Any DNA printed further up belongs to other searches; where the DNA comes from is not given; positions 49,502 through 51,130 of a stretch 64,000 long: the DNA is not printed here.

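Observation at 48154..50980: Slam-like TPR plus beta-barrel outer-membrane protein next to a non-lipidated TbpB-fold secreted protein: a putative Slam-dependent hemophore-type secretion pair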

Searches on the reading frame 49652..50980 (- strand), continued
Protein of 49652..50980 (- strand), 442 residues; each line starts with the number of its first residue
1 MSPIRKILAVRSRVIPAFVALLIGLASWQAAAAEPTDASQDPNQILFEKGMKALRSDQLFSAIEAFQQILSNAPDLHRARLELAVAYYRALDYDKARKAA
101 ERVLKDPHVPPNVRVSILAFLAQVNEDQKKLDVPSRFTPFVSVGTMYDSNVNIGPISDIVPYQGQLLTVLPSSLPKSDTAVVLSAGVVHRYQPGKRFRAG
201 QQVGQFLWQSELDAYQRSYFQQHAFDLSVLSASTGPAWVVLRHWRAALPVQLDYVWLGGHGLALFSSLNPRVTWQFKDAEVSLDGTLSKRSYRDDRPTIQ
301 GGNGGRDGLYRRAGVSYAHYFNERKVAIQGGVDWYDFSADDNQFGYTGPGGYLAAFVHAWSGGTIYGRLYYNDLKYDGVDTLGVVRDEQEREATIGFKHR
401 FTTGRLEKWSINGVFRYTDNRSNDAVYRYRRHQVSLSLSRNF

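Call 44: search_protein_families(library=pfam, alignment_id=A3, max_evalue=0.001)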
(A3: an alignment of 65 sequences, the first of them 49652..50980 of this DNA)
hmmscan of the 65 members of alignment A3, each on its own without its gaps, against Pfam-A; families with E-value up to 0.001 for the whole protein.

A. member 1, window:49652-50980:- (442 aa): 7 families
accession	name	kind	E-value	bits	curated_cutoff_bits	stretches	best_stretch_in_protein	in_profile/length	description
PF24575.1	TPR_Slam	-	2.7e-06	28.2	35.2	1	39-98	43-102/104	Surface lipoprotein assembly modifier, N-terminal TPR repeats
PF07719.23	TPR_2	-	4.2e-06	26.9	27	0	81-105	5-29/34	Tetratricopeptide repeat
PF13432.12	TPR_16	-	8.6e-06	26.5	32.7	1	50-104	4-58/65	Tetratricopeptide repeat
PF14559.12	TPR_19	-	8.6e-06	26.4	25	1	58-106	6-54/68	Tetratricopeptide repeat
PF13174.12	TPR_6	-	3.6e-05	24.6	26.3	0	79-105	2-28/33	Tetratricopeptide repeat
PF13525.12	YfiO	-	9e-05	22.8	25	1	41-106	3-71/203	Outer membrane lipoprotein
PF04575.19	SlipAM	-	0.00012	22.2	22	0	321-442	165-288/288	Surface lipoprotein assembly modifier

B. families by the number of members that match (of 65 scanned): 17 families
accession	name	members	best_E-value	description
PF14559.12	TPR_19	62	4.8e-09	Tetratricopeptide repeat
PF13432.12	TPR_16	49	2e-08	Tetratricopeptide repeat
PF24575.1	TPR_Slam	49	1.8e-07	Surface lipoprotein assembly modifier, N-terminal TPR repeats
PF11059.14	DUF2860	39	2.1e-12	Protein of unknown function (DUF2860)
PF25060.1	ARM_TT21_2nd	35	9.7e-07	Tetratricopeptide repeat protein 21 second ARM domain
PF04575.19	SlipAM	32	1.4e-11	Surface lipoprotein assembly modifier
PF13525.12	YfiO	30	8.4e-06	Outer membrane lipoprotein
PF20225.4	DUF6584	21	3e-06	Family of unknown function (DUF6584)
PF07719.23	TPR_2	17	2.9e-06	Tetratricopeptide repeat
PF13505.12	OMP_b-brl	13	1.4e-07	Outer membrane protein beta-barrel domain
PF13174.12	TPR_6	12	2.4e-05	Tetratricopeptide repeat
PF13428.12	TPR_14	5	0.00047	Tetratricopeptide repeat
PF13371.12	TPR_9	4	0.00017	Tetratricopeptide repeat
PF09976.15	TPR_21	2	0.0007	Tetratricopeptide repeat-like domain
PF23914.1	TPR_CcmH_CycH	1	0.00013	Cytochrome c-type biogenesis protein H TPR domain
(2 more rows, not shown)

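Call 60: search_protein_families(library=pfam, proteins=[L018:9538-10143:+, L018:10140-11369:+, L018:8378-9541:+, L016:9736-10350:+, L016:10438-12030:+], max_evalue=0.01)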
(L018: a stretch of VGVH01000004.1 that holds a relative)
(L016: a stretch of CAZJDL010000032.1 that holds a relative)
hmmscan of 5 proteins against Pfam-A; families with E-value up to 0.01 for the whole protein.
L018:9538-10143:+ (201 aa): 1 family
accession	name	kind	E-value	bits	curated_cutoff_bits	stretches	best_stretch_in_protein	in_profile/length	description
PF00963.24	Cohesin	-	0.00074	20.2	24.1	1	38-170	7-139/139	Cohesin domain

L018:10140-11369:+ (409 aa): 3 families
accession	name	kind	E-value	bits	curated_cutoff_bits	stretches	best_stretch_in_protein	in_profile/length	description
PF03734.19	YkuD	-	1.3e-20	74.9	23.4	1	172-336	2-138/146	L,D-transpeptidase catalytic domain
PF01471.23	PG_binding_1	-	3.5e-10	40.4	23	1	86-144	2-57/57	Putative peptidoglycan binding domain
PF09374.15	PG_binding_3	-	0.0025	18.4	24.6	1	120-148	2-36/76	Predicted Peptidoglycan domain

L018:8378-9541:+ (387 aa): 0 families

L016:9736-10350:+ (204 aa): 2 families
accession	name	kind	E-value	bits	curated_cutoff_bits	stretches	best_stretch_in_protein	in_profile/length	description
PF00963.24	Cohesin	-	9e-05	23.1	24.1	1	33-141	7-122/139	Cohesin domain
PF07589.16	PEP-CTERM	-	0.0054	17.2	20.7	1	174-196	2-23/24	PEP-CTERM motif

L016:10438-12030:+ (530 aa): 3 families
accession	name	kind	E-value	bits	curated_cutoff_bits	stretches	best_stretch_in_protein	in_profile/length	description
PF20142.4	Scaffold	-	7e-35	121.2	24.6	1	49-185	2-139/139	Scaffold domain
PF03734.19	YkuD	-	1.4e-17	65.1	23.4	1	298-465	2-139/146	L,D-transpeptidase catalytic domain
PF01471.23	PG_binding_1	-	2.6e-07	31.1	23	1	238-270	25-57/57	Putative peptidoglycan binding domain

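Call 65: search_protein_families(library=pfam, proteins=[L020:1995-4073:+, L020:11344-12642:+, L032:6709-7062:+, L005:2318-2932:+], max_evalue=0.001)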
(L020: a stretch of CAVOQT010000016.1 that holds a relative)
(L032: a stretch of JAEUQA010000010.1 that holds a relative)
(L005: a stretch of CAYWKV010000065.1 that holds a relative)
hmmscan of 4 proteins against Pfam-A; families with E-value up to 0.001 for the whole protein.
L020:1995-4073:+ (692 aa): 3 families
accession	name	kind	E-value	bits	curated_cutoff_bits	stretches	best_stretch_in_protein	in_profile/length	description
PF00593.30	TonB_dep_Rec_b-barrel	-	1.1e-44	154.5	27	1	217-657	20-436/436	TonB dependent receptor-like, beta-barrel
PF14905.12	OMP_b-brl_3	-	3.5e-06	26.8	27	1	372-508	102-228/408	Outer membrane protein beta-barrel family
PF07715.20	Plug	-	1.2e-05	26.1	23.9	1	48-157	4-107/107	TonB-dependent Receptor Plug Domain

L020:11344-12642:+ (432 aa): 1 family
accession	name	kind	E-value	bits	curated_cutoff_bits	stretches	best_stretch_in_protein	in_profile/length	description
PF00180.25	Iso_dh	-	1e-94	318.1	27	1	30-427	2-347/348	Isocitrate/isopropylmalate dehydrogenase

L032:6709-7062:+ (117 aa): 0 families

L005:2318-2932:+ (204 aa): 1 family
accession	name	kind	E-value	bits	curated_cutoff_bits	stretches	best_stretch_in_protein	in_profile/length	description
PF02666.20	PS_Dcarbxylase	-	1.5e-17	64.3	22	2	125-198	123-197/198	Phosphatidylserine decarboxylase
